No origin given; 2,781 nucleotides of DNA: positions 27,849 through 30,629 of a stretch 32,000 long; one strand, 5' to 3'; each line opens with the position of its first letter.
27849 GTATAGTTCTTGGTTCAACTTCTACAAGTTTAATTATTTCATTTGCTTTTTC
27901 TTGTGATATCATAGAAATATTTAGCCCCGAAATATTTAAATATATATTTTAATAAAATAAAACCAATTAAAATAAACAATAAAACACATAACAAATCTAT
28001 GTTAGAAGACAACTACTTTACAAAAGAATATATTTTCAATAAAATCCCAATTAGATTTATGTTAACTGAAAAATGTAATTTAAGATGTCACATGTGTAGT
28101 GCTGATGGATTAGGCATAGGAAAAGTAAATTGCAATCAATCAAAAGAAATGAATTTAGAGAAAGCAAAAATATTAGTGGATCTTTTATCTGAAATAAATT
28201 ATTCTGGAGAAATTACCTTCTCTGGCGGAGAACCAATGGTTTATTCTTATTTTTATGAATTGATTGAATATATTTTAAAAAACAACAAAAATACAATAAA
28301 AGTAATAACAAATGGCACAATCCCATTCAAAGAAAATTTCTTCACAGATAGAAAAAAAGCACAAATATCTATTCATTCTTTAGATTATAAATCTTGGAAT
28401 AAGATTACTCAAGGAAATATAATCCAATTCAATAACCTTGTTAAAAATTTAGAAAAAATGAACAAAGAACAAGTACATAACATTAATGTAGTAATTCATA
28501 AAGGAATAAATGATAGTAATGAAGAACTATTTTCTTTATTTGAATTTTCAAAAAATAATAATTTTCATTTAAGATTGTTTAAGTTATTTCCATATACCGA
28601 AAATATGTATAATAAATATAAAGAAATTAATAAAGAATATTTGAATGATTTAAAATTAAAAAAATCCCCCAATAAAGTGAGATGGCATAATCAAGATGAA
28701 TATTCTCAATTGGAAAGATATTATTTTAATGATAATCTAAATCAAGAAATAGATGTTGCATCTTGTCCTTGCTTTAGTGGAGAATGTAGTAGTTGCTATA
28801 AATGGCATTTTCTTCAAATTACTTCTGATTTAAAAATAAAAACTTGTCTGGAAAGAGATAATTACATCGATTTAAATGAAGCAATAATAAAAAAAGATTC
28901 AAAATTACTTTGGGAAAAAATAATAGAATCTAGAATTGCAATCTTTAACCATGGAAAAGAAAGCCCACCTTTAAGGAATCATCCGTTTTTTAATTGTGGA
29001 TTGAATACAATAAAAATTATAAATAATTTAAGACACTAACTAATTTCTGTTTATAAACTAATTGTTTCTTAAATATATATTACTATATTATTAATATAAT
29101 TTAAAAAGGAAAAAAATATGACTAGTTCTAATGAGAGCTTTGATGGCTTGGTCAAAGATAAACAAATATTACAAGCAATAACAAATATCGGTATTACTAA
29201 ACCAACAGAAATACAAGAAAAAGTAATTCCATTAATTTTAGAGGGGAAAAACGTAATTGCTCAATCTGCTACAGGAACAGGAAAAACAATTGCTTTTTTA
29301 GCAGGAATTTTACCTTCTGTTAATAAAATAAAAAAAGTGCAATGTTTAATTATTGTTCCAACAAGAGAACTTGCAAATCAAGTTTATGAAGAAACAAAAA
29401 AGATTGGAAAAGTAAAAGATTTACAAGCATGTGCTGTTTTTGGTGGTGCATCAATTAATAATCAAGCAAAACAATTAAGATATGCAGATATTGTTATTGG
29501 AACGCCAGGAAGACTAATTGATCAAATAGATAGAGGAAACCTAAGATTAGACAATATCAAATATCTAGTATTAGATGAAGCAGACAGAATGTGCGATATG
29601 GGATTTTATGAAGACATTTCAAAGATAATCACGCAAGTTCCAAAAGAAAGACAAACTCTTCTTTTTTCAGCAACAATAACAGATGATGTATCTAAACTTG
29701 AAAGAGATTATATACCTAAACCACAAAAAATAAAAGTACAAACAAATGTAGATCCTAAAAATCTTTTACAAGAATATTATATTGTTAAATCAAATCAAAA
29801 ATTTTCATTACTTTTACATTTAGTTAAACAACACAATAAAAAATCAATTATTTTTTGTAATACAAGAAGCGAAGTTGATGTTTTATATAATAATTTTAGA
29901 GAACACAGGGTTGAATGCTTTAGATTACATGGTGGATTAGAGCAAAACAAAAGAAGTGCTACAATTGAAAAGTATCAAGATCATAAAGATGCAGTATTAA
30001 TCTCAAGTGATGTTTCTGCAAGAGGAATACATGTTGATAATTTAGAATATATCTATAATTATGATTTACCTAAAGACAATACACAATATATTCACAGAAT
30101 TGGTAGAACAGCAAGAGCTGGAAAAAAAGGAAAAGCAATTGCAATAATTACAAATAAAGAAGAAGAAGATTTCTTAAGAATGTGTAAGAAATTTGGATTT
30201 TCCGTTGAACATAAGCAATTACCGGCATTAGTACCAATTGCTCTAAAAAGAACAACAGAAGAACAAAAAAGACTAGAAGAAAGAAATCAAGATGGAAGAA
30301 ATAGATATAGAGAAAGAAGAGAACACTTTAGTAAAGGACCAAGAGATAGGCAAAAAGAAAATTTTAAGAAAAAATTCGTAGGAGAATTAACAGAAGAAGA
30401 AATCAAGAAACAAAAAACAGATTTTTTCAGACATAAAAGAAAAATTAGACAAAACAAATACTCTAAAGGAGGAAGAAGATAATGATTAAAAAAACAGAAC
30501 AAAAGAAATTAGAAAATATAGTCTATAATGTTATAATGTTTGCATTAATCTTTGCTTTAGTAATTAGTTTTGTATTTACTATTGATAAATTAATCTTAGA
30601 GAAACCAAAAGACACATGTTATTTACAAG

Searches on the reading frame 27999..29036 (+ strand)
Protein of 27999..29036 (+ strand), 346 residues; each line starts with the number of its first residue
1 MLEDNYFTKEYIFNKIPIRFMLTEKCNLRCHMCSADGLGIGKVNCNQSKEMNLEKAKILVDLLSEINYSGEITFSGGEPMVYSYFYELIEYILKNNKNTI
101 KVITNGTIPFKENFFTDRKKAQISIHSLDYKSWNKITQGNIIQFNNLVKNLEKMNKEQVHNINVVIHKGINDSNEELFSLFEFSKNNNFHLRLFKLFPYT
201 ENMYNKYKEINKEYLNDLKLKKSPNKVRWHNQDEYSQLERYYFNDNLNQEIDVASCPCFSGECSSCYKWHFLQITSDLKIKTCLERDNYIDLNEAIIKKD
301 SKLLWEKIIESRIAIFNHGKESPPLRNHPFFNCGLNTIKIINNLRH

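Call 84: search_protein_families(library=pfam, proteins=[window:27999-29036:+], max_evalue=0.001)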
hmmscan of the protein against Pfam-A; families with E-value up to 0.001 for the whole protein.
window:27999-29036:+ (346 aa): 2 families
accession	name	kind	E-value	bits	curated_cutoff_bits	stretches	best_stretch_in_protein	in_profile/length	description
PF04055.27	Radical_SAM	-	1.5e-15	58.2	29.5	1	22-179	3-164/166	Radical SAM superfamily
PF13353.11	Fer4_12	-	2.5e-05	25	22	1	22-108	11-93/137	4Fe-4S single cluster domain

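Call 86: search_protein_families(library=ncbifam, proteins=[window:27999-29036:+], max_evalue=0.00001)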
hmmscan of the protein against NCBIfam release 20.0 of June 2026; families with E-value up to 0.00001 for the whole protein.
window:27999-29036:+ (346 aa): 28 families (the best 25 are shown)
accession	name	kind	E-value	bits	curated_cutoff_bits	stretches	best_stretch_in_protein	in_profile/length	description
TIGR02666.1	moaA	equivalog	3.8e-30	105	284.05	1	18-313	12-307/336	GTP 3',8-cyclase MoaA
TIGR02668.1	moaA_archaeal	equivalog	1.8e-27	96.1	325.25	1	18-309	12-292/303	GTP 3',8-cyclase MoaA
NF001199.0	PRK00164.2-1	equivalog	1.9e-25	89.6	231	1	17-308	13-293/308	GTP 3',8-cyclase MoaA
TIGR02493.1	PFLA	equivalog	5.8e-15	55.3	231.75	1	19-224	17-220/235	pyruvate formate-lyase-activating protein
TIGR03977.1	rSAM_pair_HxsC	equivalog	1.4e-13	50.4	267.9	1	20-184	29-190/292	His-Xaa-Ser system radical SAM maturase HxsC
NF043069.1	T4HPD_activ_SAM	equivalog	1.6e-12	47.4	425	1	25-225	81-277/299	trans-4-hydroxy-L-proline dehydratase activase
NF038283.1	viperin_w_prok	equivalog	4.8e-12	45.6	180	1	18-206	4-198/281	viperin family antiviral radical SAM protein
TIGR04055.1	rSAM_NirJ2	equivalog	2e-11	44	500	1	21-186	5-163/326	putative heme d1 biosynthesis radical SAM protein NirJ2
TIGR02494.1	PFLE_PFLC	subfamily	2.8e-11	43.2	174.35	1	67-222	122-277/293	glycyl-radical enzyme activating protein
TIGR04054.1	rSAM_NirJ1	equivalog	3.4e-10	39.1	650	1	20-152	40-167/387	putative heme d1 biosynthesis radical SAM protein NirJ1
TIGR04546.1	rSAM_ahbC_deAc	equivalog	8.5e-10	38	650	1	19-188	42-204/390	12,18-didecarboxysiroheme deacetylase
NF045646.2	rSAM_Se_TrsS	equivalog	9.8e-10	37.5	490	1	22-193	92-260/441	radical SAM (seleno)protein TrsS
TIGR03963.1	rSAM_QueE_Clost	equivalog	1e-09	38.5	260.1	1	20-171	23-158/219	putative 7-carboxy-7-deazaguanine synthase QueE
NF045702.1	rSAM_GDGT_ether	equivalog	1.2e-09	37.4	450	1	21-188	91-257/486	tetraether lipid synthase Tes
TIGR03972.1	rSAM_TYW1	equivalog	1.4e-09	37.5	317.95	1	77-180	128-233/297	4-demethylwyosine synthase TYW1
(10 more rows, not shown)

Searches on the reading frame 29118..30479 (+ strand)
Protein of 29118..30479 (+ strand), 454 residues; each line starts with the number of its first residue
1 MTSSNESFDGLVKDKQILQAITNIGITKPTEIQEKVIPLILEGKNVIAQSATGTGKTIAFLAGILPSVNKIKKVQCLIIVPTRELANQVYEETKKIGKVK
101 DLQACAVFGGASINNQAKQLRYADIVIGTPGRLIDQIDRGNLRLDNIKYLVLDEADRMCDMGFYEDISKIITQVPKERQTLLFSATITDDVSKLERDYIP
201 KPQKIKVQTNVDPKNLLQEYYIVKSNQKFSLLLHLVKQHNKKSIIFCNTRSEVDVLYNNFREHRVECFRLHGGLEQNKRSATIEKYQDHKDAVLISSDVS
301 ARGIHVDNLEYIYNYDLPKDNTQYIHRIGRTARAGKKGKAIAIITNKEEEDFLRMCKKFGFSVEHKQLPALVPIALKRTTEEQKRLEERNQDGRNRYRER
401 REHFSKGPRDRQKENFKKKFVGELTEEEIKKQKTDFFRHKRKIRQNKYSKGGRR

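Call 84: search_protein_families(library=pfam, proteins=[window:29118-30479:+], max_evalue=0.001)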
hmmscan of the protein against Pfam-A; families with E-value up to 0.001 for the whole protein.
window:29118-30479:+ (454 aa): 4 families
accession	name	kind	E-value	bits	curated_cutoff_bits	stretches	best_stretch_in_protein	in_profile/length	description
PF00270.35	DEAD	-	1.3e-51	175.1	26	1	30-193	1-166/167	DEAD/DEAH box helicase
PF00271.37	Helicase_C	-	1.7e-28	99.5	23.5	1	228-335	2-110/110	Helicase conserved C-terminal domain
PF04851.21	ResIII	-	3.1e-14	53.6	22.5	1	33-188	8-163/164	Type III restriction enzyme, res subunit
PF00176.29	SNF2-rel_dom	-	6e-06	26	24.9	1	51-158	25-137/290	SNF2-related domain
